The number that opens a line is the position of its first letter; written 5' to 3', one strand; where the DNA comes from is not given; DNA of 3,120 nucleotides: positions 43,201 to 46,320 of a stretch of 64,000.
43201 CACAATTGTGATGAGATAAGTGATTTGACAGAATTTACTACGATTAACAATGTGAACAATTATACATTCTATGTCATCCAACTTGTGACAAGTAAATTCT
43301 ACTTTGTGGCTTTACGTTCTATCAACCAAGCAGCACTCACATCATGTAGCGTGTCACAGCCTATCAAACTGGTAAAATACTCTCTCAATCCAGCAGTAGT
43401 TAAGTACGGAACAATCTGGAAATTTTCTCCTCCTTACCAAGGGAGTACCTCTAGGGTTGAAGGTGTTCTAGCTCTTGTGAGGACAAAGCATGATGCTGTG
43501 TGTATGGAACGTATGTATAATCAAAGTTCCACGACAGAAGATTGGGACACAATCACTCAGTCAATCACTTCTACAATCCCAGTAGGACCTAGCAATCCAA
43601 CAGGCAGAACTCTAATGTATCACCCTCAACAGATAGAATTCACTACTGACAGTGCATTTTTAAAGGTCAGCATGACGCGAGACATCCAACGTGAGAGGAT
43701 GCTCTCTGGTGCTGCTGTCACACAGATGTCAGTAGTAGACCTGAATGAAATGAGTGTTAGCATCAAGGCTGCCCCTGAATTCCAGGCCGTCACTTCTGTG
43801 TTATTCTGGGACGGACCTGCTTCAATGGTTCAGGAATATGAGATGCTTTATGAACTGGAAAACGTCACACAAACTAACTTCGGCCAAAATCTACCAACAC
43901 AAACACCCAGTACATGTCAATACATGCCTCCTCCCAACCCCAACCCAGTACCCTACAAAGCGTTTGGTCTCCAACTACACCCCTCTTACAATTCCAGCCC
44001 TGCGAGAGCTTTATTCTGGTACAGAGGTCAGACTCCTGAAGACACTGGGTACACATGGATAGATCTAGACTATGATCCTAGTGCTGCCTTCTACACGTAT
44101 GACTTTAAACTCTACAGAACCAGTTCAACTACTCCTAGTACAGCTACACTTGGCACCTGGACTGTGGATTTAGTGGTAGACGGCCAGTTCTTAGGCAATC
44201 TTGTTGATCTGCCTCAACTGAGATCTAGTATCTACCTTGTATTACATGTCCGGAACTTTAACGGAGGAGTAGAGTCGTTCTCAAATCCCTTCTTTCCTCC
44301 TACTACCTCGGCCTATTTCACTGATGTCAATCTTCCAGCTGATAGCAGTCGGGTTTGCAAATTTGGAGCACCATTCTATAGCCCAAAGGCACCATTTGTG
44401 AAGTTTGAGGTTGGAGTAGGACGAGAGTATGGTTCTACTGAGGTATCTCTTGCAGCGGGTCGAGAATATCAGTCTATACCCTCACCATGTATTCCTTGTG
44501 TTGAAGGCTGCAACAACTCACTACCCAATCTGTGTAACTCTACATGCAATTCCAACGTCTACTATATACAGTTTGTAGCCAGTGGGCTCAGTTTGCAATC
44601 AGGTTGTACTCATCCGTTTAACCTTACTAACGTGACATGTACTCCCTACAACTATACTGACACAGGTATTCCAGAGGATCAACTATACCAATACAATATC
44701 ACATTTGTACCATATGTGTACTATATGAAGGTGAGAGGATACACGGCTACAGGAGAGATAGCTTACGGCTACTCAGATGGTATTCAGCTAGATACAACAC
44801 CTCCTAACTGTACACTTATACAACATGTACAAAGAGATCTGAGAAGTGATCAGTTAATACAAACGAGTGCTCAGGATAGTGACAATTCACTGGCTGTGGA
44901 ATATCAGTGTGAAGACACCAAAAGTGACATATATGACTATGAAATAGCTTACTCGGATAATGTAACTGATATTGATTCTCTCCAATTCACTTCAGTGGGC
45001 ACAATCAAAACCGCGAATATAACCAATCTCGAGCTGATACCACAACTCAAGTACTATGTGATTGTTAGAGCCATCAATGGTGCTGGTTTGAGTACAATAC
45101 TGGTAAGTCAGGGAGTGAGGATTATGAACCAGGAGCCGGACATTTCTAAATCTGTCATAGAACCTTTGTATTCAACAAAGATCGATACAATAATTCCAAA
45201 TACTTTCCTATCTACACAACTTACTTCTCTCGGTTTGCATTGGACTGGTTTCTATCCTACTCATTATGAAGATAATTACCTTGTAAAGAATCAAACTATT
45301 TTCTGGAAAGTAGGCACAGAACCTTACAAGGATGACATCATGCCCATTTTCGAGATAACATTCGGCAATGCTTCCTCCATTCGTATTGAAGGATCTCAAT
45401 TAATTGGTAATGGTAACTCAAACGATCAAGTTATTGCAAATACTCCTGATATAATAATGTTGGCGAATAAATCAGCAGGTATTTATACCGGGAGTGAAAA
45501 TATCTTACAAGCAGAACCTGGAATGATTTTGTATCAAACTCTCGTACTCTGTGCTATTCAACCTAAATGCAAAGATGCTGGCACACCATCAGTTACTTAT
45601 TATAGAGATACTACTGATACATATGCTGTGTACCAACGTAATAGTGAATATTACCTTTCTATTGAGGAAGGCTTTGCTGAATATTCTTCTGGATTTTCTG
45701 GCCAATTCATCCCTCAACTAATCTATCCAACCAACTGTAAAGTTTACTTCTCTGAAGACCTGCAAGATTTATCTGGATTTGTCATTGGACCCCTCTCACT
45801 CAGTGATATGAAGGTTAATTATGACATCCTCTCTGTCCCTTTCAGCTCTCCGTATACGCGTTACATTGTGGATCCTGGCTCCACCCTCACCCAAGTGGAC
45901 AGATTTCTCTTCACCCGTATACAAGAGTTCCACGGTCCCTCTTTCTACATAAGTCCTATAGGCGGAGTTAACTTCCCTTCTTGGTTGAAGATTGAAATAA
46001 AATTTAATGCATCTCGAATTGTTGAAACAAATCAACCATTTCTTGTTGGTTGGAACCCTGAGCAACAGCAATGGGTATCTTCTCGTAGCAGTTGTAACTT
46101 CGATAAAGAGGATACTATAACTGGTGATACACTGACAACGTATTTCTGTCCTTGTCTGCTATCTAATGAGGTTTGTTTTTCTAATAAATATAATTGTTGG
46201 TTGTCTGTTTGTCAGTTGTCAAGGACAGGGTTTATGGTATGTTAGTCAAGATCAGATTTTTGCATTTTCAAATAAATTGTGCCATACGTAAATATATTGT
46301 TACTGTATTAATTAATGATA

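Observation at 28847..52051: Phase-consistent 13-exon gene encoding an about 4,580-aa single-pass membrane protein with an unprecedented domain combination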

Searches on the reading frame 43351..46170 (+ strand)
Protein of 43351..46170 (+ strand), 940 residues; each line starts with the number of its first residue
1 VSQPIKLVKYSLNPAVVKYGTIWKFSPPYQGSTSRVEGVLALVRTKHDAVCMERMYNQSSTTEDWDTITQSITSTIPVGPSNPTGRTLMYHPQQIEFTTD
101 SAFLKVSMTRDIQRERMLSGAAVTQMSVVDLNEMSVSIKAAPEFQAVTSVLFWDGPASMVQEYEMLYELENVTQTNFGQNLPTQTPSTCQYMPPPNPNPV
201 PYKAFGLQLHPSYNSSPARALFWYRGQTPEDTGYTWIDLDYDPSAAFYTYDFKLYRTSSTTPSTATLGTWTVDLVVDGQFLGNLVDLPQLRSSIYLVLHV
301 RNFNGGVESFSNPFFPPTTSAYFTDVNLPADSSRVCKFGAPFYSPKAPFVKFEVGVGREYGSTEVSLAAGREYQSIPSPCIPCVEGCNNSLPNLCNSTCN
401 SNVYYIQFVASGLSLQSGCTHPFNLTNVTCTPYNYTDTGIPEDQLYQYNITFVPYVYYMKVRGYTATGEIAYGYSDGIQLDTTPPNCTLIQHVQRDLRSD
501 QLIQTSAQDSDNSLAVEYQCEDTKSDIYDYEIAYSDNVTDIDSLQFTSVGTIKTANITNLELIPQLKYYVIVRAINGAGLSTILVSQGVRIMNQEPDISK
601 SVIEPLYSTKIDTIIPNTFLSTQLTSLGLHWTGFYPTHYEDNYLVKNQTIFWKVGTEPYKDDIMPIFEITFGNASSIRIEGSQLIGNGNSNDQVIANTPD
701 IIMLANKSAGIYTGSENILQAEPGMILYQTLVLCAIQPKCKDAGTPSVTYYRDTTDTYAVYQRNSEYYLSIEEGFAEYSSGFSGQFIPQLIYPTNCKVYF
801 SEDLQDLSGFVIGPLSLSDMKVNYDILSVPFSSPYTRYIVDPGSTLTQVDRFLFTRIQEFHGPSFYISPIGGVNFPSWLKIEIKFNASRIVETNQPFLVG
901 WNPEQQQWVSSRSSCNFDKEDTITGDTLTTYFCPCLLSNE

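Call 63: predict_structure(alignment_id=A5)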
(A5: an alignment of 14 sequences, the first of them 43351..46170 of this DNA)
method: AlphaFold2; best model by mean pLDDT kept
length: 940 residues; sequences in the alignment: 14
mean_pLDDT: 46.5   pTM: 0.31
mean pLDDT of the five models: 46.5, 45.5, 43.3, 41.7, 39.8
residues with pLDDT >= 90: 0; 70-90: 177; 50-70: 214; < 50: 549
segments of 3 or more residues with pLDDT < 50: 1-120, 142-146, 158-200, 262-266, 302-356, 361-413, 425-428, 465-478, 522-525, 594-754, 774-793, 818-861, 871-873, 892-894, 903-907, 936-940
pLDDT, mean of each block of 10 residues (from residue 1): 24 21 29 42 42 37 25 22 23 26 27 33 63 70 54 62 33 24 25 30 72 67 65 71 76 75 53 82 73 65 31 26 32 26 42 50 27 24 30 34 40 54 55 57 60 56 49 48 63 66 70 78 56 82 76 75 80 67 81 44 26 22 28 26 27 29 25 26 25 25 31 27 24 23 28 57 68 44 33 67 70 58 31 30 26 30 60 64 67 55 51 56 72 48
secondary structure, 60 per line:
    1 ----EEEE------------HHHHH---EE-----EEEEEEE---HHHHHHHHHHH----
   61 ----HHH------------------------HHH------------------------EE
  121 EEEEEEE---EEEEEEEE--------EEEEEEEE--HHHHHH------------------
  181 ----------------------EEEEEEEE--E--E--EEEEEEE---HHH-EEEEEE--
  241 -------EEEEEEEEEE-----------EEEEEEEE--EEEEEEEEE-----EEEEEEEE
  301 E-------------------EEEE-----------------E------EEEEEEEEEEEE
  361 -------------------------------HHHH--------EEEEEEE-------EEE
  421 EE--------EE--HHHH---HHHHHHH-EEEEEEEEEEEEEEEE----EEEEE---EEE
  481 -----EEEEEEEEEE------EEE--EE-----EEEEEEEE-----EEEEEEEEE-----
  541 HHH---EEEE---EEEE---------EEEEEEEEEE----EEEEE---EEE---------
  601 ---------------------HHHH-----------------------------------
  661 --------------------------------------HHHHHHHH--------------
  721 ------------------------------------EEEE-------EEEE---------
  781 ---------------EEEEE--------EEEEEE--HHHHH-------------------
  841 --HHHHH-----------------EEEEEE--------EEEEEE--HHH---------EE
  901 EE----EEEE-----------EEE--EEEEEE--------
elements in order (helices of 4 or more, strands of 3 or more residues): E5-8 H21-25 E36-42 H46-56 E119-127 E131-138 E147-154 H157-162 E203-210 E219-225 E233-238 E248-257 E269-276 E279-287 E293-301 E321-324 E349-360 H392-395 E404-410 E418-422 H435-438 H442-448 E450-465 E470-474 E478-480 E486-495 E502-504 E514-521 E527-535 E547-550 E554-557 E567-576 E581-585 E589-591 H622-625 H699-706 E757-760 E768-771 E796-800 E809-814 H817-821 H843-847 E865-870 E879-884 E899-902 E907-910 E922-924 E927-932

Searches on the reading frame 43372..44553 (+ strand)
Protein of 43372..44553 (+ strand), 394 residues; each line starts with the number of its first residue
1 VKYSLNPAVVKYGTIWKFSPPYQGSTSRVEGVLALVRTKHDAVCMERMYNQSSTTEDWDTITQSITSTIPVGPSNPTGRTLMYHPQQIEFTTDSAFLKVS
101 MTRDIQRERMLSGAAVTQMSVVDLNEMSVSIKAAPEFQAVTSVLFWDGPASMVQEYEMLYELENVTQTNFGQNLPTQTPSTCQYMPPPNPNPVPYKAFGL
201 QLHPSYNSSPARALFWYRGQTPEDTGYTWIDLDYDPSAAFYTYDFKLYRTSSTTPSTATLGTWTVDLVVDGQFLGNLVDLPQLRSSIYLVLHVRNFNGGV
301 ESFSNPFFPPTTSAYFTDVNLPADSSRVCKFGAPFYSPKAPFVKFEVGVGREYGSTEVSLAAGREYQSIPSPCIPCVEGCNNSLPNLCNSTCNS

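Call 87: search_solved_structures(query=A8, max_evalue=10, show_alignments=0)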
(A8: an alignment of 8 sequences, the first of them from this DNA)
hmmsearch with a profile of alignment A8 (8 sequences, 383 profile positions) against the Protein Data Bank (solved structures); distinct sequences matched with E-value up to 10: 13.
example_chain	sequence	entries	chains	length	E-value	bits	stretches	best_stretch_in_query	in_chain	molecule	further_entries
3wvj_A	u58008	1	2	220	0.0015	20.8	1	72-138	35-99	Beta-glucanase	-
1byh_A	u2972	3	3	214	0.0071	18.6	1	72-139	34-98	HYBRID | 1,3-1,4-BETA-GLUCANASE | 1,3-1,4-BETA-D-GLUCAN 4-GLUCANOHYDROLASE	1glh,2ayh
1u0a_A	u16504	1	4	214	0.0071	18.6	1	72-139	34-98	Beta-glucanase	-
1mac_A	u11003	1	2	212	0.0078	18.5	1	73-139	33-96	1,3-1,4-BETA-D-GLUCAN 4-GLUCANOHYDROLASE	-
1ajo_A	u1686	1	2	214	0.0097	18.2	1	72-139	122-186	CIRCULARLY PERMUTED (1-3,1-4)-BETA-D-GLUCAN 4-GLUCANOHYDROLASE CPA16M-127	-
3o5s_A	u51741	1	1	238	0.018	17.3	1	228-297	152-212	Beta-glucanase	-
1gbg_A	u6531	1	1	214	0.035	16.3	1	227-294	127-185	(1,3-1,4)-BETA-D-GLUCAN 4 GLUCANOHYDROLASE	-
6p5a_B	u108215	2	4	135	0.042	16.1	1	4-86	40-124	Transposable element P transposase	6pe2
3i4i_A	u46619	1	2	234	0.074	15.3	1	226-254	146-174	1,3-1,4-beta-glucanase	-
3d6e_A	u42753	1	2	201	0.13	14.5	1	227-289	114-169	Beta-glucanase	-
3iee_A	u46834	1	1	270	0.15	14.3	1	214-295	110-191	Putative exported protein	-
1cpn_A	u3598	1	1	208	0.49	12.5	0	230-265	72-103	CIRCULARLY PERMUTED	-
1cpm_A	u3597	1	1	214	0.52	12.5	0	230-265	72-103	CIRCULARLY PERMUTED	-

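Call 88: search_protein_families(library=pfam, alignment_id=A8, max_evalue=1)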
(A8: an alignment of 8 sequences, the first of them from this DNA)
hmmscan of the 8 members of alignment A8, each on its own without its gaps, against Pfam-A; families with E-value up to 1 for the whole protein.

A. member 1, seq(394 aa): 0 families

B. families by the number of members that match (of 8 scanned): 2 families
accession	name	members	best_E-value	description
PF09264.17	Sial-lect-inser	1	0.14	Vibrio cholerae sialidase, lectin insertion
PF09305.16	TACI-CRD2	1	0.32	TACI, cysteine-rich domain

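Call 89: search_solved_structures(query=A8, max_evalue=0.05, show_alignments=3)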
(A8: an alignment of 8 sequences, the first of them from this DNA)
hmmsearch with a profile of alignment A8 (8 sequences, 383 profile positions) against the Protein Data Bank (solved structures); distinct sequences matched with E-value up to 0.05: 8.
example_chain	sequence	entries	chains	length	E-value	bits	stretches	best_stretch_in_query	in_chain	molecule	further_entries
3wvj_A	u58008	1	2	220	0.0015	20.8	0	72-138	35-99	Beta-glucanase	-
1byh_A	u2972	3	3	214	0.0071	18.6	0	72-139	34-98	HYBRID | 1,3-1,4-BETA-GLUCANASE | 1,3-1,4-BETA-D-GLUCAN 4-GLUCANOHYDROLASE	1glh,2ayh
1u0a_A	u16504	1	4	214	0.0071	18.6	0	72-139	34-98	Beta-glucanase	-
1mac_A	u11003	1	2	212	0.0078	18.5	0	73-139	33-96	1,3-1,4-BETA-D-GLUCAN 4-GLUCANOHYDROLASE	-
1ajo_A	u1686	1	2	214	0.0097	18.2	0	72-139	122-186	CIRCULARLY PERMUTED (1-3,1-4)-BETA-D-GLUCAN 4-GLUCANOHYDROLASE CPA16M-127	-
3o5s_A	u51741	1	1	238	0.018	17.3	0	228-297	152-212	Beta-glucanase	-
1gbg_A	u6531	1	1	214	0.035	16.3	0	227-294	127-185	(1,3-1,4)-BETA-D-GLUCAN 4 GLUCANOHYDROLASE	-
6p5a_B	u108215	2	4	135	0.042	16.1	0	4-86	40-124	Transposable element P transposase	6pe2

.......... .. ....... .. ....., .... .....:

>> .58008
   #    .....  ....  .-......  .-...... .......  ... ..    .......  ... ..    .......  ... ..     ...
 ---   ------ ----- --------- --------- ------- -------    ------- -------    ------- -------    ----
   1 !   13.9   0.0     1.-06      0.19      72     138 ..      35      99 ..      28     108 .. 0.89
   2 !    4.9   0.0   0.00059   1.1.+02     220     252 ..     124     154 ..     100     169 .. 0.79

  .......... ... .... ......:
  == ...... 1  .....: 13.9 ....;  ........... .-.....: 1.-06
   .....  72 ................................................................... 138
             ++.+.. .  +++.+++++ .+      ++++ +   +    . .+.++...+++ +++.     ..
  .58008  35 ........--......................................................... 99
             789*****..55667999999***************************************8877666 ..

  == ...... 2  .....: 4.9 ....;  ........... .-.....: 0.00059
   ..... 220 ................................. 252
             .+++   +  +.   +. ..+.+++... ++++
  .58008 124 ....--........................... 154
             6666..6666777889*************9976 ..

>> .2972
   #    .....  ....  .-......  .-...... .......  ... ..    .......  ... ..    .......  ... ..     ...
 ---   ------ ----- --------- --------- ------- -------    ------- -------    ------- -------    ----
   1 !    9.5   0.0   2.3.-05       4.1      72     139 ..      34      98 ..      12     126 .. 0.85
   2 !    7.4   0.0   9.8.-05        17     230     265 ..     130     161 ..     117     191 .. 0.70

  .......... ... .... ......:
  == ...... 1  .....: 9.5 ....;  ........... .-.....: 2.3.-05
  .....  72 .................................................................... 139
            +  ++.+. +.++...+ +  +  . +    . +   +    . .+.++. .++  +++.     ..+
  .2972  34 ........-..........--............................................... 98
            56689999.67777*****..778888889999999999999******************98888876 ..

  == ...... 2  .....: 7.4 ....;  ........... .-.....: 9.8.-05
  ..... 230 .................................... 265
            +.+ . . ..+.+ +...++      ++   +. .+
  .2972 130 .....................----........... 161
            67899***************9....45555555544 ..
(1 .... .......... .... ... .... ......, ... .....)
